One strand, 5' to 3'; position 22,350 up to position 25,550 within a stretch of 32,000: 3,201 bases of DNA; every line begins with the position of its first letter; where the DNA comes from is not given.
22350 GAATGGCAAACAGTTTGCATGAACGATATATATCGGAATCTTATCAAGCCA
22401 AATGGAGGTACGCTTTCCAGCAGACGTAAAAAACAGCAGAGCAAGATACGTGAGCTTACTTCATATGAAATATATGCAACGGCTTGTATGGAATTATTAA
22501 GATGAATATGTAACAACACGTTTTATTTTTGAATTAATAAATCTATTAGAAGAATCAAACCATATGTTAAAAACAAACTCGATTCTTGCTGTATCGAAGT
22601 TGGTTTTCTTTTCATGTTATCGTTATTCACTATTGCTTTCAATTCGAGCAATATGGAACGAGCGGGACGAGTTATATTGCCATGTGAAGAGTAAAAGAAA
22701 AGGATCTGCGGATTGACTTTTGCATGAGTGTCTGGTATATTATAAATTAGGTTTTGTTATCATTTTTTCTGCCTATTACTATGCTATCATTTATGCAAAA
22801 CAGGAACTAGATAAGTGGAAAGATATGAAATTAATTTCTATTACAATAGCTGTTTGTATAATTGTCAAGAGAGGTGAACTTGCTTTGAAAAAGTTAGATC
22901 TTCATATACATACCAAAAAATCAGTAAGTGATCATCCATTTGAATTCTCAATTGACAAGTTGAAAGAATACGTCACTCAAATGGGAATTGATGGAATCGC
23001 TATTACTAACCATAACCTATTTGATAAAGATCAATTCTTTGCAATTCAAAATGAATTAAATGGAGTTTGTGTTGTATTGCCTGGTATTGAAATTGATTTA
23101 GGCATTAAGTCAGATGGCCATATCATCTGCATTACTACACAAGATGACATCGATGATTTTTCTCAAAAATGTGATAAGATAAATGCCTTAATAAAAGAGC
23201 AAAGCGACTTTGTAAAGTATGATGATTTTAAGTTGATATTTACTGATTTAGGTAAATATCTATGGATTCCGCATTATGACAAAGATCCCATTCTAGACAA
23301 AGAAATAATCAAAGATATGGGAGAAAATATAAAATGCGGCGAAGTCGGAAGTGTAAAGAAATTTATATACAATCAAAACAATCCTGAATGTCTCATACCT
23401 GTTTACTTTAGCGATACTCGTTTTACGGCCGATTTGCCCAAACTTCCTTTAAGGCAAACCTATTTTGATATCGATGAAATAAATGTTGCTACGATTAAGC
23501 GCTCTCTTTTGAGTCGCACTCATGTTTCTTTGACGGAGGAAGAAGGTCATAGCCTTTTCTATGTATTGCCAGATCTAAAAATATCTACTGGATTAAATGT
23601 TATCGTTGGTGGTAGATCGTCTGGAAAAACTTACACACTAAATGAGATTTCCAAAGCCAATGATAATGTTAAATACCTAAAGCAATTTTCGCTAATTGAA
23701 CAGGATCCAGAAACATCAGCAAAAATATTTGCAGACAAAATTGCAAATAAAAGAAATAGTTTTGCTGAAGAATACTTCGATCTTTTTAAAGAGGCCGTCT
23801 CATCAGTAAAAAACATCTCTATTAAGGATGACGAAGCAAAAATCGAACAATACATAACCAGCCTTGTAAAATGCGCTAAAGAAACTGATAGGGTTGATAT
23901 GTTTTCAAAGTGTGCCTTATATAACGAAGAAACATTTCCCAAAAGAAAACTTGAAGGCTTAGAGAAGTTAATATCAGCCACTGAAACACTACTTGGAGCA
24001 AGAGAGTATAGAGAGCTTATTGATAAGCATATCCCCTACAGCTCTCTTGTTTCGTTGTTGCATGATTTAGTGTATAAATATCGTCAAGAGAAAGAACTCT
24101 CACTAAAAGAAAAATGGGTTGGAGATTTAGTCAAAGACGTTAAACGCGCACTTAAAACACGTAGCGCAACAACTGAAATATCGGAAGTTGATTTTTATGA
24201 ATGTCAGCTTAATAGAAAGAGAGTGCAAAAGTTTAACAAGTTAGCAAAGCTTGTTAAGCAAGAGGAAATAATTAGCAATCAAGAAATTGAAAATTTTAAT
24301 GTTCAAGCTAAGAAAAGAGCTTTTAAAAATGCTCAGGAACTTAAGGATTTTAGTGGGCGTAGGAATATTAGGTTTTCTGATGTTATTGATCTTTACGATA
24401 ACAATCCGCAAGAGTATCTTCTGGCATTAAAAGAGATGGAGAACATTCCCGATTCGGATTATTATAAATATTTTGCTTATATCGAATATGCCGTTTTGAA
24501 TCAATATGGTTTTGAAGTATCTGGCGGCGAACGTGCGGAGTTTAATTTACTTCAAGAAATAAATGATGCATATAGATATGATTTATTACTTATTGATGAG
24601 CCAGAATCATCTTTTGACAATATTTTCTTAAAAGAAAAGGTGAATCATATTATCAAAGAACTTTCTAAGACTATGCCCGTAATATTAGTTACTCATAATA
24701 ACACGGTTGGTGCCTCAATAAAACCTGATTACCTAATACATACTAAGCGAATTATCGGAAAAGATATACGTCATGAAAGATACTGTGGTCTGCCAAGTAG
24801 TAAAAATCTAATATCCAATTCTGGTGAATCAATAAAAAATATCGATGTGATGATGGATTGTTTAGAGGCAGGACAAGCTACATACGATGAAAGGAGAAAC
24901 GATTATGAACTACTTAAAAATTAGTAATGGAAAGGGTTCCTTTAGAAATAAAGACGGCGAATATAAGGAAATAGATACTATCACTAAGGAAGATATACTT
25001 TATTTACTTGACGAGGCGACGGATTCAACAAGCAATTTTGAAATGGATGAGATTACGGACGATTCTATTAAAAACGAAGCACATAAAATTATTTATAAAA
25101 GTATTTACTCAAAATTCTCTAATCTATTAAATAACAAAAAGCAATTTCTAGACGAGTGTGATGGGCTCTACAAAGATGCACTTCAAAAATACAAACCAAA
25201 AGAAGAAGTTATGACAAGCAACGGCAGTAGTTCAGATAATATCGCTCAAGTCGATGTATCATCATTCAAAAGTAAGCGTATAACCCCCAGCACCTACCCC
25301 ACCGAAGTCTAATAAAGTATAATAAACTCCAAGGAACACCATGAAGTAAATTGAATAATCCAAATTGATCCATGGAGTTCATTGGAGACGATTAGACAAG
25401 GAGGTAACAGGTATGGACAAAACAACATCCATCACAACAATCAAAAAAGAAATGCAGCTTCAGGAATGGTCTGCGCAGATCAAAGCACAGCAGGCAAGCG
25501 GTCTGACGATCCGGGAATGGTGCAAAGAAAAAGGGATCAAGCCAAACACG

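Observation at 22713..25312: PHP-phosphoesterase fused to an SMC/ABC ATPase, with an overlapping small acidic gene: a second defence-like module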

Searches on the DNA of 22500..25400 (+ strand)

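Call 10: search_dna_similar(query=window:22500-25400:+, collection=ecoli_genomes, mode=near, max_rows=15)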
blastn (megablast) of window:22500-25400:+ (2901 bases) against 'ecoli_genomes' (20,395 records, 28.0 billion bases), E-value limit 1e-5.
No match.

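Call 12: search_dna_similar(query=window:22500-25400:+, collection=plasmids, mode=distant, max_rows=15)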
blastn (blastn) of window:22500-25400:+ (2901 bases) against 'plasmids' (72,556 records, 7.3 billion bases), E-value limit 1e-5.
Records with a match: 32; places in all: 32; records where one place covers at least 80% of the query: 0.
Best place of each record, by identity: 60-80% 32.
By first word of the organism name: Enterococcus 30; Staphylococcus 1; Rhizobium 1.
By predicted mobility (MOB-suite, as given by PLSDB): mobilizable 23; conjugative 7; non-mobilizable 2.
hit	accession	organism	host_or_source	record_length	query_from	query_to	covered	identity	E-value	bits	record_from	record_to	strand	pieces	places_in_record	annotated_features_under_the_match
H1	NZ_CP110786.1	Staphylococcus capitis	people,cell culture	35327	2016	2242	8%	68.4%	1e-11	81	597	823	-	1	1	hypothetical protein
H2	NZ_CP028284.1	Enterococcus faecalis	Homo sapiens,eye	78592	2018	2231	7%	69.6%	2e-14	91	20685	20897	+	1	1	ATP-binding protein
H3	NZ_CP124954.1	Enterococcus faecalis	Homo sapiens,urine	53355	2018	2231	7%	69.6%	2e-14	91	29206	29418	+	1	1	histidinol-phosphatase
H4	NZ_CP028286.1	Enterococcus faecalis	Homo sapiens,eye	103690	2018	2231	7%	69.2%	2e-14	90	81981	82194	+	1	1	histidinol-phosphatase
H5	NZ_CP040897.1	Enterococcus faecalis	Homo sapiens,cell culture,feces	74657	2018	2231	7%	69.2%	2e-14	90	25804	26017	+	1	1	histidinol-phosphatase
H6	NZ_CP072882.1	Enterococcus faecium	stream/river surface water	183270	2018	2231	7%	69.2%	2e-14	90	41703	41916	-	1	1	histidinol-phosphatase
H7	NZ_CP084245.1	Enterococcus lactis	goat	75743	2018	2231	7%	69.2%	2e-14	90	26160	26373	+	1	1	histidinol-phosphatase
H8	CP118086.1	Enterococcus faecalis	Homo sapiens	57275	2018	2231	7%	69.2%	2e-14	90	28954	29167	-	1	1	histidinol-phosphatase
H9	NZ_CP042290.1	Enterococcus hirae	pig,Anal swab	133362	2018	2231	7%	69.2%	2e-14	90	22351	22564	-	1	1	histidinol-phosphatase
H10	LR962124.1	Enterococcus faecalis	-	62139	2018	2231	7%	69.2%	2e-14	90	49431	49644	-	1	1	record has no annotation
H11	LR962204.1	Enterococcus faecalis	-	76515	2018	2231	7%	69.2%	2e-14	90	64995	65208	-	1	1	record has no annotation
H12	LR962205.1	Enterococcus faecalis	-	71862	2018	2231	7%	69.2%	2e-14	90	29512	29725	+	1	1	none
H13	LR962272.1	Enterococcus faecalis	-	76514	2018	2231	7%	69.2%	2e-14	90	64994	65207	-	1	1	record has no annotation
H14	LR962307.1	Enterococcus faecalis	-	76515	2018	2231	7%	69.2%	2e-14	90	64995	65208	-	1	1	record has no annotation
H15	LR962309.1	Enterococcus faecalis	-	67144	2018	2231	7%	69.2%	2e-14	90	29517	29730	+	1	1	none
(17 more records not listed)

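Call 13: get_annotated_region(hit=H3, flank=8000)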
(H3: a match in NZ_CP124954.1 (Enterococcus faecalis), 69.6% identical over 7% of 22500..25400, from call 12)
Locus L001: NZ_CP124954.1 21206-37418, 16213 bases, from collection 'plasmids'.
description: Enterococcus faecalis strain EfsC23 plasmid p1_EfsC23_rep9a, complete sequence
organism: Enterococcus faecalis (NCBI taxid 1351)
taxonomy: Bacteria; Bacillota; Bacilli; Lactobacillales; Enterococcaceae; Enterococcus; Enterococcus faecalis
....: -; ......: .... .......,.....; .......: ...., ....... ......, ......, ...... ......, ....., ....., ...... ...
typing (MOB-suite, as given by PLSDB): mobilizable; replicon rep_cluster_992; relaxase MOBC
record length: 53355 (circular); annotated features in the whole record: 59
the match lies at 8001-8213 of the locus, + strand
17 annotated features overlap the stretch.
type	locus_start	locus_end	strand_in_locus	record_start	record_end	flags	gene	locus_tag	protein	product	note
CDS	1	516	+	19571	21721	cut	-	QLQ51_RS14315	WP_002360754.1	peptide cleavage/export ABC transporter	GO:0043213 - bacteriocin transport [Evidence IEA]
CDS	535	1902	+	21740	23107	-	-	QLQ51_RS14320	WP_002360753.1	bacteriocin secretion accessory protein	-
CDS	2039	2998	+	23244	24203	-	-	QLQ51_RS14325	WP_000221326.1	IS30-like element IS6770 family transposase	-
CDS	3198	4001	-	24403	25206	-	-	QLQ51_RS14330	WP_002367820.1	AAA family ATPase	-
CDS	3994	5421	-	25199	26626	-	-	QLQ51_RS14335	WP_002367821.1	Mu transposase C-terminal domain-containing protein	-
CDS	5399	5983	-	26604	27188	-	-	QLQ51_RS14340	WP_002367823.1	recombinase family protein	GO:0006310 - DNA recombination [Evidence IEA]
CDS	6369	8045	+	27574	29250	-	-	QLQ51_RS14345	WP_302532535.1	histidinol-phosphatase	-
CDS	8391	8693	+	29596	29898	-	-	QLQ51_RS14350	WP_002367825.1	hypothetical protein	-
CDS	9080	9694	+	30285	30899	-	-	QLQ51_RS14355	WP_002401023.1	recombinase family protein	GO:0006310 - DNA recombination [Evidence IEA]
CDS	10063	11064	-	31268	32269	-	-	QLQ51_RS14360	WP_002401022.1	DUF4062 domain-containing protein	-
CDS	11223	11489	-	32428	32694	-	-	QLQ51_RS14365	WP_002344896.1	helix-turn-helix transcriptional regulator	-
CDS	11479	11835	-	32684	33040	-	-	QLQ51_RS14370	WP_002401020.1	type II toxin-antitoxin system RelE/ParE family toxin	-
CDS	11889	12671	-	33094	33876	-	-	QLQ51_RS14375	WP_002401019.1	abortive infection family protein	-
CDS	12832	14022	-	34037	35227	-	-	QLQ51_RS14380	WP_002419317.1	IS256-like element ISLgar5 family transposase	-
CDS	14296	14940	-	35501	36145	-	-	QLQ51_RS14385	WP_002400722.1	class II aldolase/adducin family protein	-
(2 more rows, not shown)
